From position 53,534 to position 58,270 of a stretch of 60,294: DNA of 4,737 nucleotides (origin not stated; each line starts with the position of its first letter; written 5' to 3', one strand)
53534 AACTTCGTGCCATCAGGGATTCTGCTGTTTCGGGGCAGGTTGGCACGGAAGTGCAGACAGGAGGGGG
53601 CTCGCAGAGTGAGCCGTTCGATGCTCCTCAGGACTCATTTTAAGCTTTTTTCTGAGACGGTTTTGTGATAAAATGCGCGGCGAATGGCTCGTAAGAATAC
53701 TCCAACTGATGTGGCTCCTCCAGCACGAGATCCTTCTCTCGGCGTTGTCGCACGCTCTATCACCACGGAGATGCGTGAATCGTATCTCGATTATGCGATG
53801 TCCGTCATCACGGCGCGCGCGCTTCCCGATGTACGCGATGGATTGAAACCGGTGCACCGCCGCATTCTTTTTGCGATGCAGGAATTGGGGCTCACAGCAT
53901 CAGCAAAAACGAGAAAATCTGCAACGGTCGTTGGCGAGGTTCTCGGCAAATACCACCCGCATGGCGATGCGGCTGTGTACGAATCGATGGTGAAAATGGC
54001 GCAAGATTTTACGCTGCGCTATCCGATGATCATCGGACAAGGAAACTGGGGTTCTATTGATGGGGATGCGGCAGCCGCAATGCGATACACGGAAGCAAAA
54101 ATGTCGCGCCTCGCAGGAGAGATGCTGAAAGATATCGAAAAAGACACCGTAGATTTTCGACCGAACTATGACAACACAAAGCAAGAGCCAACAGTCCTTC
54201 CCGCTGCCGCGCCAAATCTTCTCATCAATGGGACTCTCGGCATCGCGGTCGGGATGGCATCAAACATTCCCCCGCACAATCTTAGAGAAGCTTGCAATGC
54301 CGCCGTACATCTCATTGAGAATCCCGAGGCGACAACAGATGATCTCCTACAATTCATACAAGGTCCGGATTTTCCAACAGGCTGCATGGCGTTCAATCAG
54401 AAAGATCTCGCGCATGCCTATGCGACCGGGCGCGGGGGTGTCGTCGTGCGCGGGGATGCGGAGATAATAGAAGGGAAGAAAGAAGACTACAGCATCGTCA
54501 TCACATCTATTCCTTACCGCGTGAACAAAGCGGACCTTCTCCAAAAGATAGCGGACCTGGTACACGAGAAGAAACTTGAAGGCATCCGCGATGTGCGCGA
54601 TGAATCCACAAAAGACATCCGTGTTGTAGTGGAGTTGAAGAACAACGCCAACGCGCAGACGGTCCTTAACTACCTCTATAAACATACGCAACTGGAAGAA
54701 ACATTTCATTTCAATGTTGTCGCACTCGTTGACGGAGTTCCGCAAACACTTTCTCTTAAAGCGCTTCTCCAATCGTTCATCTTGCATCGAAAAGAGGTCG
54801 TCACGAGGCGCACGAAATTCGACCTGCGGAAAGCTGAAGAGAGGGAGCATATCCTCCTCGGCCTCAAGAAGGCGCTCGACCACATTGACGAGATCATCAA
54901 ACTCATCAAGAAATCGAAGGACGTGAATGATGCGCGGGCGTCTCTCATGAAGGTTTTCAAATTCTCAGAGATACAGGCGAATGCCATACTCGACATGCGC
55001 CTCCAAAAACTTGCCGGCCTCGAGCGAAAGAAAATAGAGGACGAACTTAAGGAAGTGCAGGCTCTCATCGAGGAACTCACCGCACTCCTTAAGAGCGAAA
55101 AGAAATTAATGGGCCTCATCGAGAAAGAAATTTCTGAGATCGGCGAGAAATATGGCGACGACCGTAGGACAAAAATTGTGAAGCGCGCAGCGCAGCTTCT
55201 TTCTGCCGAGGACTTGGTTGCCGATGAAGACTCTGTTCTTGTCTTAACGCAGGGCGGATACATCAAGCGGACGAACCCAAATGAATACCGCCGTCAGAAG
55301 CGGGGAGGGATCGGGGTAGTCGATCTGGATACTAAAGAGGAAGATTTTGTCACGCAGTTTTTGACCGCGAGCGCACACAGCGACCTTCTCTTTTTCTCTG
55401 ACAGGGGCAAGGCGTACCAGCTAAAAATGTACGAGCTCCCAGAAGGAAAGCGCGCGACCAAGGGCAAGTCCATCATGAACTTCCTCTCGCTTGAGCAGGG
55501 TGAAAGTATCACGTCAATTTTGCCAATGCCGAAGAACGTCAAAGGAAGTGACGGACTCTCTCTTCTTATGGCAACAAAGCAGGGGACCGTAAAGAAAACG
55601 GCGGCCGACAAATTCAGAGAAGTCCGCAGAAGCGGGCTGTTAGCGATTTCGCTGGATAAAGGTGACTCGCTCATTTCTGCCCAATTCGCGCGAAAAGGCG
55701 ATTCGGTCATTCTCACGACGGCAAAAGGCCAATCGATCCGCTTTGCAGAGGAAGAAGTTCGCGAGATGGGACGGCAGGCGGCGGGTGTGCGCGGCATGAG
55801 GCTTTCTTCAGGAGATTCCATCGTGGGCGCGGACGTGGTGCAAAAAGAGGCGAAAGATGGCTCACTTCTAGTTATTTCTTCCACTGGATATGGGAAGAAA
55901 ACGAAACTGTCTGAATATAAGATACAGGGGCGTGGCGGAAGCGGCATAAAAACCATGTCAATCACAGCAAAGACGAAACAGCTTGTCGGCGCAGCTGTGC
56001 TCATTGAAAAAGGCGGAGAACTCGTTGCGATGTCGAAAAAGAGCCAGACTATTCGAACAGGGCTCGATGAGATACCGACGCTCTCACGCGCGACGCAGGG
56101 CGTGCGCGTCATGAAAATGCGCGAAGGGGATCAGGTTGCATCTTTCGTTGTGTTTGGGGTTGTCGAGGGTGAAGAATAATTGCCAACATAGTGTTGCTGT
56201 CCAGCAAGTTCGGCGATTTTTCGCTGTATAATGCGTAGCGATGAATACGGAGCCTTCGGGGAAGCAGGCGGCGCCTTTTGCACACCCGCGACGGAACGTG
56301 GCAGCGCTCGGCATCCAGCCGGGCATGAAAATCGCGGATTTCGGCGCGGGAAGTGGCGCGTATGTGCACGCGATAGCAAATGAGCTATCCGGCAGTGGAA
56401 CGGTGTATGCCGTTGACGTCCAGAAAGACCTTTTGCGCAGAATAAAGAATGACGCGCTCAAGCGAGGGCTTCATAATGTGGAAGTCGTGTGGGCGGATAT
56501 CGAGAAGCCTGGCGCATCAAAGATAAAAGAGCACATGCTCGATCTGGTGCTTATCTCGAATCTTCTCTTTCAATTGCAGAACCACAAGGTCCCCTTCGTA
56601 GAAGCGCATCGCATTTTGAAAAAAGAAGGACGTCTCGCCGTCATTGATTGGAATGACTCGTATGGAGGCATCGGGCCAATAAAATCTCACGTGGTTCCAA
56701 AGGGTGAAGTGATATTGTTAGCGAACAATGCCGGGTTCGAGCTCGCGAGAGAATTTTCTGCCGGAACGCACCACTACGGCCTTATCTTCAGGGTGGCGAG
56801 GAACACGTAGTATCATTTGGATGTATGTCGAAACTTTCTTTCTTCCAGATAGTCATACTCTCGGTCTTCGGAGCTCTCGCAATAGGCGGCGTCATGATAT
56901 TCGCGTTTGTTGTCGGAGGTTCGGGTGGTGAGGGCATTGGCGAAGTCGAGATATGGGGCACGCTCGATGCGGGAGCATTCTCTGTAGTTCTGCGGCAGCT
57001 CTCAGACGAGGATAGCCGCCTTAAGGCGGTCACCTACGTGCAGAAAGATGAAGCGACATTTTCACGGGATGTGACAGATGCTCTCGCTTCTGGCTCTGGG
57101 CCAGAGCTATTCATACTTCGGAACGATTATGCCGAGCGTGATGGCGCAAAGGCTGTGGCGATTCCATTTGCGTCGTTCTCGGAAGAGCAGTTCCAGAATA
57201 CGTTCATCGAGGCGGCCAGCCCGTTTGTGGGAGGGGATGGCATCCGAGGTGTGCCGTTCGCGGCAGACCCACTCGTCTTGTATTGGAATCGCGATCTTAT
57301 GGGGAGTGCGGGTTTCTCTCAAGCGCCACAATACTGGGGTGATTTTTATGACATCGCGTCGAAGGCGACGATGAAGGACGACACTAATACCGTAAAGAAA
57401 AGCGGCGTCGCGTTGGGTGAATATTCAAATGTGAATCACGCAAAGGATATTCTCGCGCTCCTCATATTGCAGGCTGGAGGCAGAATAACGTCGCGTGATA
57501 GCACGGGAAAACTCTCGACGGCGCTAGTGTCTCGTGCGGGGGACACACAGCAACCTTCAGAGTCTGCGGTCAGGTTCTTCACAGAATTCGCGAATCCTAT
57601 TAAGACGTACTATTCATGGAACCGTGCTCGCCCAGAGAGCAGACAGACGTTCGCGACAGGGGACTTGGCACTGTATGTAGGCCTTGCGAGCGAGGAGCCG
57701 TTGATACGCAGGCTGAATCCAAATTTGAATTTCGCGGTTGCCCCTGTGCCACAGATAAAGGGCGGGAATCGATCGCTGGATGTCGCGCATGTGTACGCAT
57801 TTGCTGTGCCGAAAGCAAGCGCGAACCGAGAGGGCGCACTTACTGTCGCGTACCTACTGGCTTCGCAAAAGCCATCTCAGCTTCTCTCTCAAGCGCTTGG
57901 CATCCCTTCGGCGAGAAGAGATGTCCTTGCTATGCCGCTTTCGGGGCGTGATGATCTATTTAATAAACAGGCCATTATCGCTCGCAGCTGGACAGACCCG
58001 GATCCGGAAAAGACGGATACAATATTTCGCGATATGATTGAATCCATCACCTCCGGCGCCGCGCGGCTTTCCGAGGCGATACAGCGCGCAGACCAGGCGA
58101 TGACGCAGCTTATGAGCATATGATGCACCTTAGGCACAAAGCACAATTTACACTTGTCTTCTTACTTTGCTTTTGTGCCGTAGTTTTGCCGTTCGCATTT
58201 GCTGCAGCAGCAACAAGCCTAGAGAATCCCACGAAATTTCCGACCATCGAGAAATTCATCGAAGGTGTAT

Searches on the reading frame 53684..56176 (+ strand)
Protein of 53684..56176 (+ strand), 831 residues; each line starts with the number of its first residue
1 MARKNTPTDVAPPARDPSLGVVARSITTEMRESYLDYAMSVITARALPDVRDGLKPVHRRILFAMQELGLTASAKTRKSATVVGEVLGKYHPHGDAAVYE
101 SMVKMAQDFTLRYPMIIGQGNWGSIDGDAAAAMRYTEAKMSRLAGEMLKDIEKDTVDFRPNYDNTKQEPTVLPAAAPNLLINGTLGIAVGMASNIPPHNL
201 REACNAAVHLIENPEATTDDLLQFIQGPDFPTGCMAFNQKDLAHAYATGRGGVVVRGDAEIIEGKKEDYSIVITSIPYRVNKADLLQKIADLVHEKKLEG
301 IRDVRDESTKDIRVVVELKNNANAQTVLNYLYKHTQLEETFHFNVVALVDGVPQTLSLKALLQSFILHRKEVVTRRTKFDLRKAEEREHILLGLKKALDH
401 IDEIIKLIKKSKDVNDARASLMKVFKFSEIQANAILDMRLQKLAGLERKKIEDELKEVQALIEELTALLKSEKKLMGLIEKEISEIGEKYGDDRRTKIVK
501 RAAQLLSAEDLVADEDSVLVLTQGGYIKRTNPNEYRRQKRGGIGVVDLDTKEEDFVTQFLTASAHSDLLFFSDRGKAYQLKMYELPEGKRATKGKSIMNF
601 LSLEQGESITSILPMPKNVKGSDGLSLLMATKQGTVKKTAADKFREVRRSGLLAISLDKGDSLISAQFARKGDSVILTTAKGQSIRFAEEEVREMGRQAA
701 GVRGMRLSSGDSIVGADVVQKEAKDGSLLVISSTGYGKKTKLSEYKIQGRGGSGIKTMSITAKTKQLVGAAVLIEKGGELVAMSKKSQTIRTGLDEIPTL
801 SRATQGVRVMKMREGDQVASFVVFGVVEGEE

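Call 11: search_protein_families(library=pfam, proteins=[window:53684-56176:+], max_evalue=0.001)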
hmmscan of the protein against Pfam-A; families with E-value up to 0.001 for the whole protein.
window:53684-56176:+ (831 aa): 2 families
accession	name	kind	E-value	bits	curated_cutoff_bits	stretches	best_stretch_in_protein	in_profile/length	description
PF00521.26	DNA_topoisoIV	-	2.4e-159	531.3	31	1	45-483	1-431/432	DNA gyrase/topoisomerase IV, subunit A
PF03989.18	DNA_gyraseA_C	-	1.9e-69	229.3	27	6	673-719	1-47/48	DNA gyrase C-terminal domain, beta-propeller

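Call 56: find_related_loci(query=window:53684-56176:+, collection=genome_contigs, flank=1000)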
Query window:53684-56176:+ (831 aa) in genome_contigs; peptide patterns used: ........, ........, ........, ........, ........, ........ (x = any residue, [..] = any of these).
599 stretches matched a pattern (row limit reached: there are more); 578 encode a relative of the query (tblastn E <= 1e-3); the best 80 are kept; 80 distinct loci.
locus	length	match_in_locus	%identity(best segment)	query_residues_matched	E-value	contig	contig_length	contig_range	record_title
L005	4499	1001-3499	82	1-824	0e+0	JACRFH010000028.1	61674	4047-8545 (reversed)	MAG: Candidatus Kaiserbacteria bacterium isolate NC_groundwater_1720_Pr3_B-0.1um_51_29 SR-2_scaffold_141_1904247, whole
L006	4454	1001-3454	84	4-824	0e+0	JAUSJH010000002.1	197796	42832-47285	MAG: bacterium isolate E14_metabat.bin.296 E14_k141_942604, whole genome shotgun sequence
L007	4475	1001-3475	82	2-831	0e+0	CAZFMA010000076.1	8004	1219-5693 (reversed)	MAG TPA_asm: uncultured Candidatus Saccharibacteria bacterium isolate binchicken_co203_568 genome assembly, contig: k141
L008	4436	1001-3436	85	20-824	0e+0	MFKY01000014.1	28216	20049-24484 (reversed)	MAG: Candidatus Kaiserbacteria bacterium RIFCSPHIGHO2_01_FULL_55_37 rifcsphigho2_01_scaffold_16058, whole genome shotgun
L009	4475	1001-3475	83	1-828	0e+0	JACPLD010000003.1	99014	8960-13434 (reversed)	MAG: Candidatus Kaiserbacteria bacterium isolate NC_groundwater_512_Ag_S-0.1um_55_27 S35_SO-1_scaffold_24648, whole geno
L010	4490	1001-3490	83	1-824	0e+0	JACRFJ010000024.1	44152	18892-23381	MAG: Candidatus Kaiserbacteria bacterium isolate NC_groundwater_1722_Pr3_B-0.1um_52_27 SR-2_scaffold_141_1263986, whole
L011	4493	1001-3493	81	1-831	0e+0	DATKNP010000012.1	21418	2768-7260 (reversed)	MAG TPA_asm: Candidatus Paceibacterota bacterium isolate SMAG_U14740 k141_5094135, whole genome shotgun sequence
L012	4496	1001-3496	82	1-831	0e+0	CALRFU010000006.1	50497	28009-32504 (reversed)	MAG: Candidatus Nomurabacteria bacterium isolate TH-08apr19-232 genome assembly, contig: TH-08apr19-C1538, whole genome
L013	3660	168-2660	83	1-830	0e+0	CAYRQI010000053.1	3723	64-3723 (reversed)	MAG TPA_asm: uncultured Candidatus Saccharibacteria bacterium isolate SRP124282_co5_37 genome assembly, contig: NODE_563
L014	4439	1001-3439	83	11-824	0e+0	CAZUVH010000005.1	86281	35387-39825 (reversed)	MAG TPA_asm: uncultured Candidatus Saccharibacteria bacterium isolate SRP287051_co2_176 genome assembly, contig: NODE_59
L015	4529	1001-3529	81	2-827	0e+0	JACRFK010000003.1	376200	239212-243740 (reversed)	MAG: Candidatus Kaiserbacteria bacterium isolate NC_groundwater_1723_Pr3_B-0.1um_55_32 SR-2_scaffold_141_1109351, whole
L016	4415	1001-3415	83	19-824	0e+0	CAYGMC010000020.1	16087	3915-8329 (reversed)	MAG TPA_asm: uncultured Candidatus Saccharibacteria bacterium isolate ERP113451_co5_162 genome assembly, contig: NODE_19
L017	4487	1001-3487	82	2-831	0e+0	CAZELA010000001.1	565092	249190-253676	MAG TPA_asm: uncultured Candidatus Saccharibacteria bacterium isolate SRP170004_co1_374 genome assembly, contig: NODE_11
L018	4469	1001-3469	81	1-824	0e+0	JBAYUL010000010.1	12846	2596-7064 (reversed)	MAG: Candidatus Paceibacterota bacterium isolate SO_2016_LW3_34 scaffold07021_LW162_2016, whole genome shotgun sequence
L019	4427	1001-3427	82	18-824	0e+0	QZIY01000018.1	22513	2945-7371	MAG: Candidatus Parcubacteria bacterium isolate SURF_53 Ga0104751_1003456, whole genome shotgun sequence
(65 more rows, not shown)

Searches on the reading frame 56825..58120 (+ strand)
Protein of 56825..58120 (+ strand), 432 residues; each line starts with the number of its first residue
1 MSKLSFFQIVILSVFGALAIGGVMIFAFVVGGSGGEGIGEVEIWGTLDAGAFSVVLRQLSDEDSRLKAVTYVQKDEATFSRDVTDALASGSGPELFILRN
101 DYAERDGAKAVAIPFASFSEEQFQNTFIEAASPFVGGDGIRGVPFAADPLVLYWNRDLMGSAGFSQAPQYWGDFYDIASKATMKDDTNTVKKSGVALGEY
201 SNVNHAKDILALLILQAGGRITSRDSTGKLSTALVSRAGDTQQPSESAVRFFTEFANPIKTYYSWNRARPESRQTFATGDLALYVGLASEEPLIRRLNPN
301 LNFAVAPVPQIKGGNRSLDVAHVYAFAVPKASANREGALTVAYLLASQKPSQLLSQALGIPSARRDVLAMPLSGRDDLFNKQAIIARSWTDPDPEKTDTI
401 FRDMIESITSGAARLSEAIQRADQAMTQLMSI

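Call 11: search_protein_families(library=pfam, proteins=[window:56825-58120:+], max_evalue=0.001)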
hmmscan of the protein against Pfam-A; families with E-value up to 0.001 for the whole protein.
window:56825-58120:+ (432 aa): 1 family
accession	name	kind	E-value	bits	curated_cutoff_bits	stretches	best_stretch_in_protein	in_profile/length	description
PF13416.11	SBP_bac_8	-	2e-17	64.4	27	1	69-371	14-269/279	Bacterial extracellular solute-binding protein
